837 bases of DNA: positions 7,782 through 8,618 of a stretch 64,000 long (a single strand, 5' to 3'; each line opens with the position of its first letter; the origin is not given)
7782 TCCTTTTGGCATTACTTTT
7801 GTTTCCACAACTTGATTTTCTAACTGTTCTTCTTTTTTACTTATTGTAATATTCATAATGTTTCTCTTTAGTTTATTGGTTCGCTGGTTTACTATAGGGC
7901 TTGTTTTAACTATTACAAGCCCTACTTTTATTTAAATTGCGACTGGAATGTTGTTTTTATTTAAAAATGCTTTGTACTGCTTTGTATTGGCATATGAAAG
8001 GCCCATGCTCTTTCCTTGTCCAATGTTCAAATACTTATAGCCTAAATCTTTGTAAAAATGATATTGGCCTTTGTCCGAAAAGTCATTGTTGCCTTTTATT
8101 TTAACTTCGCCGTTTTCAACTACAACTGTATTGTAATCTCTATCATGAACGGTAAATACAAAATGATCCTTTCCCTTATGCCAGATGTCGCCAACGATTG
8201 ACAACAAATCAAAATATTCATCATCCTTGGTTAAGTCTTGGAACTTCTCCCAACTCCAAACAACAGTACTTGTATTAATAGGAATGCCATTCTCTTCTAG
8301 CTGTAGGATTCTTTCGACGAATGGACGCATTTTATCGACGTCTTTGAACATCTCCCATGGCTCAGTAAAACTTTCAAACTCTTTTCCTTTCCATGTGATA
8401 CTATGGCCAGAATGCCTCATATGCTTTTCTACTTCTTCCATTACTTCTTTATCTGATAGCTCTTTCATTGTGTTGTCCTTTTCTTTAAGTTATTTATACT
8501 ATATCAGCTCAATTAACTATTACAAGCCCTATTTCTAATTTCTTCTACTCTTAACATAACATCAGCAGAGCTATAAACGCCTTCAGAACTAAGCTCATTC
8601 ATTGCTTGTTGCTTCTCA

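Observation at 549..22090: About 50 copies of a composite terminator-like hairpin / sigma70-like promoter / conserved leader module, one per gene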

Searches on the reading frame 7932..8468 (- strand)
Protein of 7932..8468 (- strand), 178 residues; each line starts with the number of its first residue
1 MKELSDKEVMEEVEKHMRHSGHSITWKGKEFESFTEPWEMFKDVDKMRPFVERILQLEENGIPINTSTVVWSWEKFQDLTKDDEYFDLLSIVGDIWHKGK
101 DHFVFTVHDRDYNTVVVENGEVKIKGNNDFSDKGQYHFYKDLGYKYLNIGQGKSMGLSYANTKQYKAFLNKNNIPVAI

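Call 32: find_encoding_contigs(protein=window:7932-8468:-, flank=10000, max_places=3)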
Protein window:7932-8468:- (178 aa): 2 contigs read that carry it; 1 place shown.
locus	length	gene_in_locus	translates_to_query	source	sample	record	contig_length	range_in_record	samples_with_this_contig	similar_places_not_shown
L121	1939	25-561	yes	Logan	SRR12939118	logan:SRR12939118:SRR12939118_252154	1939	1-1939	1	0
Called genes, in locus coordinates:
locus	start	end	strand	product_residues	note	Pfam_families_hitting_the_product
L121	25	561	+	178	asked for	-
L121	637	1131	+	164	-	-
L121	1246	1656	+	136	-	PF01464:SLT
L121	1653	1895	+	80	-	-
